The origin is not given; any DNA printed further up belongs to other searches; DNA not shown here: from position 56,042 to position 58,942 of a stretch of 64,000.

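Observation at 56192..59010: A glycyl radical eliminase transcribed divergently from dsrAB is a candidate sulfite-releasing organosulfonate lyase feeding Dsr.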

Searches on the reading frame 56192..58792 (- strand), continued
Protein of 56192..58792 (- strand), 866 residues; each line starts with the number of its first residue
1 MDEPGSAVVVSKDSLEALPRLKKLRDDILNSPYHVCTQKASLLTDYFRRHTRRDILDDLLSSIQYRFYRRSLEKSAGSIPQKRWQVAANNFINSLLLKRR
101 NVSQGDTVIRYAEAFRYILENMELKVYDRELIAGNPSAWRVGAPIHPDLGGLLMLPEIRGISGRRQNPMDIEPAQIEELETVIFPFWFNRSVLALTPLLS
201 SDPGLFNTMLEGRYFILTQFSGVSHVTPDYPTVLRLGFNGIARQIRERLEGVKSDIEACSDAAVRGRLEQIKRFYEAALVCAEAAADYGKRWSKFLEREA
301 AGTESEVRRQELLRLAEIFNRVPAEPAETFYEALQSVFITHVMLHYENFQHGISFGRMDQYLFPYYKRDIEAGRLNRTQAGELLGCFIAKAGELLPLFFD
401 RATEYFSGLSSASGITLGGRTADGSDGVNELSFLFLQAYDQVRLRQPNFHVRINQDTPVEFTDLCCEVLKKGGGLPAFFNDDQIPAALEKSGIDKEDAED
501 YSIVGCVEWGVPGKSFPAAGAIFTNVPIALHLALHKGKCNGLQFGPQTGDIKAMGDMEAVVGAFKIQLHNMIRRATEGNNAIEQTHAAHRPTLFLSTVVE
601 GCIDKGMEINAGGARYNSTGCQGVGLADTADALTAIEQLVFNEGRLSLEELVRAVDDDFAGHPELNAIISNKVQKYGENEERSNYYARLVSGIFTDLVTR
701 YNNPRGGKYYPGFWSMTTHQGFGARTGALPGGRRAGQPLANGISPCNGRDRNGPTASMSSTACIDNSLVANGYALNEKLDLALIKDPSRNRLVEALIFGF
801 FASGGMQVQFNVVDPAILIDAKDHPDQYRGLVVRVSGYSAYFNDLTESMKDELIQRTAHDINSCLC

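Call 29: search_protein_families(library=ncbifam, proteins=[L004:7064-8029:+, L004:6131-6952:+, L004:11639-13030:+, L004:13032-13766:+, L004:10686-11612:+, L004:14038-14640:+, L004:14630-15487:+, L004:2590-4146:+], max_evalue=0.01)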
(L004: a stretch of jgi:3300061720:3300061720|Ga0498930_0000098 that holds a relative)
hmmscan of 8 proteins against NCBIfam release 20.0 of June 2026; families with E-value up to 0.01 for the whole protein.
L004:7064-8029:+ (321 aa): 25 families
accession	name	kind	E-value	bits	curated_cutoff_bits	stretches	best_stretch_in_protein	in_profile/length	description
NF042422.1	oxyalk_red_OleD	equivalog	4.1e-47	161.1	580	1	1-313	1-322/329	2-alkyl-3-oxoalkanoate reductase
NF042423.1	oxyalk_red_Shew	equivalog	4.3e-39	134.5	580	1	2-313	10-329/331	2-alkyl-3-oxoalkanoate reductase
TIGR03466.1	HpnA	hypoth_equivalog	7.4e-35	120.4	367.65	1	2-314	2-316/327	hopanoid-associated sugar epimerase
TIGR04180.1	EDH_00030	hypoth_equivalog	2.6e-26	92.4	475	1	3-245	1-258/297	NAD-dependent 4,6-dehydratase LegB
TIGR01181.1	dTDP_gluc_dehyt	equivalog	1e-20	74.1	365.1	1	3-316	2-308/321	dTDP-glucose 4,6-dehydratase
TIGR01179.1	galE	equivalog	3.5e-18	65.5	262.3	1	2-161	1-172/332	UDP-glucose 4-epimerase GalE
TIGR01777.1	yfcH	hypoth_equivalog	1.5e-17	64.1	207.35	1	3-264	1-261/292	TIGR01777 family oxidoreductase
TIGR01746.1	Thioester-redct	subfamily_domain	2.8e-17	63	213.35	2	61-241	87-279/371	thioester reductase domain-containing protein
NF058621.1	DiazavRedAvaA7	equivalog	1e-16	61.5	400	1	1-266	1-270/304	3-diazoavenalumate denitrifying reductase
NF052578.1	StrlDmthSdmBMthl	equivalog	3.4e-15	56.6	600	1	1-305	1-309/328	sterol demethylase protein SdmB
NF005539.0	PRK07201.1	equivalog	6.4e-15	54.9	549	1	1-253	1-271/657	SDR family oxidoreductase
NF043036.1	ErythonDh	equivalog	3.1e-13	49.6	325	1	1-169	1-184/321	D-erythronate dehydrogenase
NF007956.0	PRK10675.1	subfamily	2.3e-10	40.1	394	1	1-149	1-163/338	UDP-glucose 4-epimerase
NF041293.1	G6PDh_Azf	equivalog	1.4e-09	37.8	400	1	3-115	5-120/252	NAD-dependent glucose-6-phosphate dehydrogenase Azf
NF047922.1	GDPFucSynFcl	equivalog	6.7e-09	35.6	500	1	2-226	4-236/308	GDP-L-fucose synthase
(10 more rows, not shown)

L004:6131-6952:+ (273 aa): 221 families (the best 25 are shown)
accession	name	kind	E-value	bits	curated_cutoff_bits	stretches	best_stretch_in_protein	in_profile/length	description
NF004825.0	PRK06181.1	equivalog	1e-75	254.5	215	1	11-270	3-262/268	SDR family oxidoreductase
NF005495.0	PRK07109.1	subfamily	4.6e-56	190.5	264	1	10-269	4-261/334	SDR family oxidoreductase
NF004824.0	PRK06180.1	subfamily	3.4e-44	151.1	298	1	14-206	4-193/279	oxidoreductase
NF005806.0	PRK07666.1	equivalog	8.1e-44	149.7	286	1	11-218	4-211/239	3-ketoacyl-ACP reductase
NF005878.0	PRK07825.1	subfamily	3.2e-43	148.1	287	1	8-268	3-249/278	short chain dehydrogenase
NF004792.0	PRK06139.1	equivalog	6.5e-43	147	308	1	10-266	4-257/327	SDR family oxidoreductase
NF005539.0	PRK07201.1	equivalog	1.3e-42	146.4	549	1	4-223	360-579/657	SDR family oxidoreductase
NF006565.0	PRK09072.1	equivalog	7.7e-42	143.7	238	1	10-267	1-249/265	SDR family oxidoreductase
NF004526.0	PRK05872.1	subfamily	2.4e-41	141.8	276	1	7-260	3-254/297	short-chain dehydrogenase/reductase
NF004823.0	PRK06179.1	subfamily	2.9e-41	141.7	310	1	13-209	4-192/271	oxidoreductase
NF005881.0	PRK07832.1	equivalog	2.7e-39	135.1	296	1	8-269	3-271/287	SDR family oxidoreductase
NF004514.1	PRK05855.1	equivalog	6.6e-39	133.9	455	1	5-264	304-571/578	SDR family oxidoreductase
TIGR01963.1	PHB_DH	subfamily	1e-38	133.1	307.05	1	15-204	2-191/255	3-hydroxybutyrate dehydrogenase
NF005437.0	PRK07024.1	equivalog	3.1e-38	131.7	266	1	14-267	4-247/259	SDR family oxidoreductase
NF005672.0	PRK07454.1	equivalog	6e-38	130.4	234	1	14-200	6-192/241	SDR family oxidoreductase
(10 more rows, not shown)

L004:11639-13030:+ (463 aa): 0 families

L004:13032-13766:+ (244 aa): 0 families

L004:10686-11612:+ (308 aa): 79 families (the best 25 are shown)
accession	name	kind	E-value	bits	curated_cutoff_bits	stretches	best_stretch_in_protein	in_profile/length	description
TIGR02494.1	PFLE_PFLC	subfamily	3.6e-82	275.9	174.35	1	13-279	1-273/293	glycyl-radical enzyme activating protein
NF043069.1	T4HPD_activ_SAM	equivalog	2.9e-80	269.8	425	1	11-285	2-278/299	trans-4-hydroxy-L-proline dehydratase activase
NF048010.1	SfplDhtActHpsHDes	equivalog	1.9e-69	233.8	430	1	10-272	5-275/298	(2S)-3-sulfopropanediol dehydratase activating enzyme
NF048008.1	SfplDhtActHpfHKleb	equivalog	2e-64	217.9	500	1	12-300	1-295/308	(2S)-3-sulfopropanediol dehydratase activating enzyme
NF033719.1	ind_deCO2_activ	equivalog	4.5e-61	206.8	425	1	11-276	1-274/302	indoleacetate decarboxylase activase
NF033717.2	HPDL_rSAM_activ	equivalog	6e-60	203.1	420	1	10-275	3-276/311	4-hydroxyphenylacetate decarboxylase activase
TIGR04395.1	cutC_activ_rSAM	equivalog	2.9e-59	200.8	360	1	11-273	5-275/309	choline TMA-lyase-activating enzyme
TIGR04003.1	rSAM_BssD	equivalog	2.7e-57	194.3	496.45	1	12-273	2-272/314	[benzylsuccinate synthase]-activating enzyme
NF007483.0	PRK10076.1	equivalog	4.4e-53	180.3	326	2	89-281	75-267/292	[formate-C-acetyltransferase]-activating enzyme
TIGR04041.1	activase_YjjW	hypoth_equivalog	3.1e-41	141.6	250.2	1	11-260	2-238/276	YjjW family glycine radical enzyme activase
TIGR02493.1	PFLA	equivalog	2.5e-36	125.3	231.75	2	109-280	43-217/235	pyruvate formate-lyase-activating protein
NF008356.0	PRK11145.1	equivalog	6.1e-24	84.6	375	2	109-289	48-231/246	pyruvate formate lyase 1-activating protein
TIGR02495.1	NrdG2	equivalog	3e-20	72.4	131.15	2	118-250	52-183/193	anaerobic ribonucleoside-triphosphate reductase activating protein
NF058577.1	FdxA_fam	equivalog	9.3e-12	44.9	65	2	59-104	6-52/52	4Fe-4S ferredoxin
NF038196.1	ferrodoxin_EFR1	subfamily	8.3e-11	42.4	75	1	58-107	182-231/242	EFR1 family ferrodoxin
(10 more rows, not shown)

L004:14038-14640:+ (200 aa): 31 families (the best 25 are shown)
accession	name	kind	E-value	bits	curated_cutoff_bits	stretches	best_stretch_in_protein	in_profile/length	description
TIGR03290.1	CoB_CoM_SS_C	equivalog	2e-21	76.5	160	1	39-137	2-94/144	CoB--CoM heterodisulfide reductase subunit C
NF038018.1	qmoC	equivalog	2.1e-18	66.9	300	1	25-118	4-97/360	quinone-interacting membrane-bound oxidoreductase complex subunit QmoC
NF041779.1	hetero_SS_HdrC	equivalog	4.8e-16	58.8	350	1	27-120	19-111/198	ferredoxin:CoB-CoM heterodisulfide reductase subunit HdrC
NF041890.1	hdrC_Methbact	equivalog_domain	1e-15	57.8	270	1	33-127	23-114/192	ferredoxin:CoB-CoM heterodisulfide reductase subunit HdrC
NF004898.0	PRK06259.1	equivalog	5e-09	35.3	385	1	36-141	131-239/488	fumarate reductase (CoM/CoB) subunit TfrB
NF008369.0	PRK11168.1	equivalog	1.2e-08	34.3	278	1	36-115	8-90/401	anaerobic glycerol-3-phosphate dehydrogenase subunit C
NF045663.1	diclust_near_Sec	equivalog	2.8e-08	32.4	530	1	43-127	310-395/759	pyridine nucleotide-disulfide oxidoreductase/dicluster-binding protein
NF009226.0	PRK12576.1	equivalog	1.2e-06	28.1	344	1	76-151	201-277/317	succinate dehydrogenase/fumarate reductase iron-sulfur subunit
NF042952.1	MFR_FeS_SdhB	equivalog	1.6e-06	27.4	600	1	79-174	198-291/320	8-methylmenaquinol:fumarate reductase iron-sulfur subunit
TIGR03379.1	glycerol3P_GlpC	equivalog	2.8e-05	23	279.9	1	38-112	4-81/397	anaerobic glycerol-3-phosphate dehydrogenase subunit GlpC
NF009227.0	PRK12577.1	equivalog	6.6e-05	21.7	349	1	78-194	204-323/330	succinate dehydrogenase/fumarate reductase iron-sulfur subunit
TIGR02951.1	DMSO_dmsB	equivalog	0.00016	21.8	214.1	0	85-111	11-36/161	DMSO/selenate family reductase complex B subunit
TIGR01945.1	rnfC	subfamily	0.00039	19.1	245.95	1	38-104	362-423/435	RnfABCDGE type electron transport complex subunit C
TIGR00273.1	TIGR00273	equivalog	0.00044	19.2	444.8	1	41-118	295-378/432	LutB/LldF family L-lactate oxidation iron-sulfur protein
NF040770.1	hetero_SS_HdrA2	exception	0.00074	17.7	1100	1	35-112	573-636/777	CoB-CoM heterodisulfide reductase HdrA2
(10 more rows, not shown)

L004:14630-15487:+ (285 aa): 8 families
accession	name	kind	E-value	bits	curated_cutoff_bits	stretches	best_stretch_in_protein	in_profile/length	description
NF042965.1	MFR_anch_SdhE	equivalog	7.9e-32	110.9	500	1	8-265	2-269/282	8-methylmenaquinol:fumarate reductase membrane anchor subunit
TIGR03288.1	CoB_CoM_SS_B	equivalog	5.4e-20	71.8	345.15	1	8-278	1-287/290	CoB--CoM heterodisulfide reductase subunit B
NF045670.1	quin_L_LdhH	equivalog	7.3e-11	41.1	800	1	7-254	467-705/706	L-lactate dehydrogenase (quinone) large subunit LdhH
NF008434.0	PRK11274.1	equivalog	7.4e-09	35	333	1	12-255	173-404/409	glycolate oxidase subunit GlcF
NF045663.1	diclust_near_Sec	equivalog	9.5e-07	27.3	530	1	135-236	409-504/759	pyridine nucleotide-disulfide oxidoreductase/dicluster-binding protein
NF004898.0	PRK06259.1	equivalog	3.1e-05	22.8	385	0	188-236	414-464/488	fumarate reductase (CoM/CoB) subunit TfrB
NF008369.0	PRK11168.1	equivalog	3.8e-05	22.8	278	1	8-247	168-392/401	anaerobic glycerol-3-phosphate dehydrogenase subunit C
NF041780.1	hetero_SS_HdrB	equivalog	0.00054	19.4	450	1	64-236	63-252/304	ferredoxin:CoB-CoM heterodisulfide reductase subunit HdrB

L004:2590-4146:+ (518 aa): 109 families (the best 25 are shown)
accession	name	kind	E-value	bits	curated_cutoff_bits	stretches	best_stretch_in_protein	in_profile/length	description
NF004837.0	PRK06187.1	subfamily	7.4e-150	499.7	476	1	2-518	8-521/531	long-chain-fatty-acid--CoA ligase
NF006181.0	PRK08314.1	subfamily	8.2e-124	413.9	705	1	3-518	25-553/563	long-chain-fatty-acid--CoA ligase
NF004114.0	PRK05605.1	equivalog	5.6e-122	407.9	766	2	163-518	214-568/575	long-chain-fatty-acid--CoA ligase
NF006182.0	PRK08316.1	subfamily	3.1e-117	392.2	663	1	4-518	13-516/523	fatty acyl-CoA synthetase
NF005463.0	PRK07059.1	subfamily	1.4e-112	377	869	2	159-517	193-554/557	long-chain-fatty-acid--CoA ligase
NF005801.1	PRK07656.1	equivalog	2.7e-112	376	657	1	6-516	5-500/500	FadD3 family acyl-CoA ligase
NF005702.0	PRK07514.1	subfamily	2.7e-111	372.4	558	1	5-518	6-499/506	malonyl-CoA synthase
NF004229.0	PRK05677.1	subfamily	1.9e-106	356.8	879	2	159-518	196-554/563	long-chain-fatty-acid--CoA ligase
NF005220.0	PRK06710.1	equivalog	2.3e-105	352.9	1116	2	165-516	200-550/563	long-chain-fatty-acid--CoA ligase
NF009233.0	PRK12583.1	subfamily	4.3e-105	352.2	832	2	168-517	199-548/558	fatty acid CoA ligase family protein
NF005307.0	PRK06839.1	equivalog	1.3e-104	350.6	748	1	3-517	3-491/496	o-succinylbenzoate--CoA ligase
NF006523.0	PRK08974.1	equivalog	2.3e-103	346.3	884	2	167-518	203-552/561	long-chain-fatty-acid--CoA ligase FadD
TIGR03205.1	pimA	equivalog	8.7e-99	331.3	705.6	1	4-516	23-541/541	dicarboxylate--CoA ligase PimA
NF052269.1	Staph_lig_FadD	equivalog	2.3e-98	329.7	650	2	159-516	139-490/499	long-chain-fatty-acid--CoA ligase FadD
NF006442.0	PRK08751.1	equivalog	1.5e-94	317.4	1023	2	163-517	201-556/560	long-chain fatty acid--CoA ligase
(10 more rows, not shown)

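Call 47: find_homologous_proteins(query=L004:10686-11612:+, max_evalue=1e-30)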
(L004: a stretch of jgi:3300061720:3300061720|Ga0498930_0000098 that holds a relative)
Query L004:10686-11612:+ (308 aa): 7579 proteins with E <= 1e-30 among 8000 candidates; the best 120 are listed.
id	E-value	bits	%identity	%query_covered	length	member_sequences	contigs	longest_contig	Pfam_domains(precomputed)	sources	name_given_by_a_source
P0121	1.7e-206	702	99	100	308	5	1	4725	PF14697.12,PF04055.28,PF12797.13,PF13353.12,PF12837.13,PF00037.33,PF12838.13,PF13237.12,PF12800.13,PF13187.12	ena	-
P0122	2.5e-188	643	90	100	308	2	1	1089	PF04055.28,PF12797.13,PF13353.12,PF12837.13,PF00037.33,PF12838.13,PF12800.13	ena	-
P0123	8.9e-178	608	83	100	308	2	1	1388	PF14697.12,PF04055.28,PF12797.13,PF13353.12,PF12837.13,PF00037.33,PF13484.12,PF12838.13,PF13237.12,PF12800.13,PF13187.12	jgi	jgi:pyruvate formate lyase activating enzyme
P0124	1.1e-175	601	84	100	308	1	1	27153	PF14697.12,PF04055.28,PF12797.13,PF13353.12,PF12837.13,PF00037.33,PF12838.13,PF13237.12,PF12800.13,PF13187.12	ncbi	-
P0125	1.1e-157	542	76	100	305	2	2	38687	PF14697.12,PF04055.28,PF13353.12,PF12837.13,PF00037.33,PF12838.13,PF12800.13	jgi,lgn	jgi:pyruvate formate lyase activating enzyme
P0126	1.1e-156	539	75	100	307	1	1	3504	PF14697.12,PF04055.28,PF12797.13,PF13353.12,PF12837.13,PF00037.33,PF12838.13,PF13237.12,PF12800.13,PF13187.12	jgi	jgi:pyruvate formate lyase activating enzyme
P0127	5.2e-129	448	63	97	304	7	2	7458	PF14697.12,PF04055.28,PF12797.13,PF13353.12,PF12837.13,PF00037.33,PF12838.13,PF13237.12,PF13187.12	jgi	-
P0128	2.5e-128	446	63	99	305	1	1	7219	PF14697.12,PF04055.28,PF12797.13,PF13353.12,PF12837.13,PF00037.33,PF13484.12,PF12838.13,PF13237.12,PF12800.13,PF13187.12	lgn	-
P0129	1.1e-125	437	61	97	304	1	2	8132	PF14697.12,PF04055.28,PF13353.12,PF12837.13,PF00037.33,PF12838.13,PF13237.12,PF13187.12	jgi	jgi:glycyl-radical enzyme activating protein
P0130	1.0e-111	391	58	97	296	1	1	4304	PF14697.12,PF04055.28,PF13353.12,PF12837.13,PF00037.33,PF13484.12,PF12838.13,PF13237.12,PF13187.12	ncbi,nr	ncbi:MAG: glycyl-radical enzyme activating protein [Deltaproteobacteria bacterium]|nr:glycyl-radical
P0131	9.4e-111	388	58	94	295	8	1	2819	PF14697.12,PF04055.28,PF12797.13,PF13353.12,PF12837.13,PF00037.33,PF13484.12,PF12838.13,PF25160.2,PF13237.12,PF13187.12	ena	-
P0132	5.7e-107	376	56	93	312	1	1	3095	PF04055.28,PF13353.12,PF12837.13,PF00037.33,PF12838.13,PF13237.12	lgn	-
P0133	6.7e-106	372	54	100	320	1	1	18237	PF14697.12,PF04055.28,PF13353.12,PF12837.13,PF00037.33,PF13237.12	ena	-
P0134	4.1e-105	369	54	98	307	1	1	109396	PF14697.12,PF04055.28,PF12797.13,PF13353.12,PF12837.13,PF00037.33,PF12838.13,PF13237.12,PF12800.13,PF13187.12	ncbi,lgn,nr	ncbi:MAG: glycyl-radical enzyme activating protein [Candidatus Schekmanbacteria bacterium]|nr:glycyl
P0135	8.1e-104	365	52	98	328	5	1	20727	PF04055.28,PF13353.12,PF12837.13,PF00037.33,PF13484.12,PF12838.13,PF13187.12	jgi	-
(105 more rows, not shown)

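Call 61: find_encoding_contigs(protein=P0048, flank=9000, max_places=1)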
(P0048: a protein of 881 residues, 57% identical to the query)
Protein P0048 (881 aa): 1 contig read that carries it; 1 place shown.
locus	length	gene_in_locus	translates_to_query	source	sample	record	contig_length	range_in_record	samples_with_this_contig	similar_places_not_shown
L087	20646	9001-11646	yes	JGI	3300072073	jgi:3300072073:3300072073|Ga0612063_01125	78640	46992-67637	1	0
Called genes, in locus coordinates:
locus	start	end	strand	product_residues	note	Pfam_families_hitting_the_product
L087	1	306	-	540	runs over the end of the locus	PF06505:XylR_N, PF02830:V4R, PF00158:Sigma54_activat, PF14532:Sigma54_activ_2, PF25601:AAA_lid_14, PF02954:HTH_8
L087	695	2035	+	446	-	PF00083:Sugar_tr, PF03137:OATP (faint), PF07690:MFS_1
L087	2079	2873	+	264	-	PF06314:ADC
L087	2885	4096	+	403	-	PF02771:Acyl-CoA_dh_N, PF02770:Acyl-CoA_dh_M, PF00441:Acyl-CoA_dh_1, PF08028:Acyl-CoA_dh_2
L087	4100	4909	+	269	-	PF00106:adh_short, PF08659:KR, PF13561:adh_short_C2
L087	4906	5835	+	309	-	PF05853:BKACE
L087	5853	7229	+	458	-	PF13520:AA_permease_2, PF00324:AA_permease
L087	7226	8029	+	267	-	PF23441:SDR (weak), PF00106:adh_short, PF08659:KR, PF13561:adh_short_C2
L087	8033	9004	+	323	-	PF01073:3Beta_HSD, PF01370:Epimerase, PF04321:RmlD_sub_bind, PF13460:NAD_binding_10, PF16363:GDP_Man_Dehyd, PF07993:NAD_binding_4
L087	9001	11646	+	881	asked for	PF02901:PFL-like, PF01228:Gly_radical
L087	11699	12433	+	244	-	PF01925:TauE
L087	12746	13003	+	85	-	PF07689:KaiB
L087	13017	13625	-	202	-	PF02525:Flavodoxin_2, PF03358:FMN_red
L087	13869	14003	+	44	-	-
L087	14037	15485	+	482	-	PF03062:MBOAT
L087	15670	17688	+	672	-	PF04311:DUF459, PF13472:Lipase_GDSL_2, PF00756:Esterase, PF00326:Peptidase_S9 (weak)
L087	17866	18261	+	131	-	PF02675:AdoMet_dc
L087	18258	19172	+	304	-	PF17284:Spermine_synt_N, PF01564:Spermine_synth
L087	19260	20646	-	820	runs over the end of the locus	PF13757:VIT_2, PF08487:VIT, PF05762:VWA_CoxE (weak), PF13768:VWA_3, PF00092:VWA, PF13519:VWA_2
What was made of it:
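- L087, a Desulfobacterota locus, also lacks an adjacent activase, so activases can be encoded elsewhere (call 61).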

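Call 62: find_encoding_contigs(protein=P0036, flank=9000, max_places=1)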
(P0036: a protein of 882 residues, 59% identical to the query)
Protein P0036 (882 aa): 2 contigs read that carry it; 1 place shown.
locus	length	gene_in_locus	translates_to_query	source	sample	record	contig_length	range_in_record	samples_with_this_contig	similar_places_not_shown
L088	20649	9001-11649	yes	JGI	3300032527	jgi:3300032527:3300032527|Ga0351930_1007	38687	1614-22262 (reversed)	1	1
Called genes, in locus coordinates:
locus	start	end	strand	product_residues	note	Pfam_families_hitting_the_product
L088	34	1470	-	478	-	PF00989:PAS (faint), PF08448:PAS_4 (weak), PF13426:PAS_9 (weak), PF08448:PAS_4, PF13426:PAS_9 (weak), PF02518:HATPase_c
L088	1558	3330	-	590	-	PF12838:Fer4_7 (faint), PF13183:Fer4_8, PF13534:Fer4_17, PF02754:CCG, PF00072:Response_reg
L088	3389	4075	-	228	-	-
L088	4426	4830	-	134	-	PF02082:Rrf2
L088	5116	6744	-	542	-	PF06505:XylR_N, PF02830:V4R (weak), PF00158:Sigma54_activat, PF13191:AAA_16 (weak), PF14532:Sigma54_activ_2, PF07728:AAA_5 (weak), PF25601:AAA_lid_14, PF02954:HTH_8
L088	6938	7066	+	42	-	-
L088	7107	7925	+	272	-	PF00106:adh_short, PF08659:KR, PF13561:adh_short_C2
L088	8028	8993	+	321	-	PF01073:3Beta_HSD, PF01370:Epimerase, PF04321:RmlD_sub_bind, PF05368:NmrA (faint), PF07993:NAD_binding_4 (weak), PF13460:NAD_binding_10, PF16363:GDP_Man_Dehyd, PF07993:NAD_binding_4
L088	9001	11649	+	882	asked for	PF02901:PFL-like, PF01228:Gly_radical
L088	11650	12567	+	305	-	PF13353:Fer4_12 (faint), PF04055:Radical_SAM (faint), PF12837:Fer4_6 (faint), PF14697:Fer4_21 (weak), PF12800:Fer4_4 (faint), PF12838:Fer4_7 (weak), PF00037:Fer4 (weak)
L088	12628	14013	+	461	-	-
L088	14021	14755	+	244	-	PF01925:TauE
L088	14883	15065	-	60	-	-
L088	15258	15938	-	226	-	PF00571:CBS, PF04982:TM_HPP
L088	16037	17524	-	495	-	PF02321:OEP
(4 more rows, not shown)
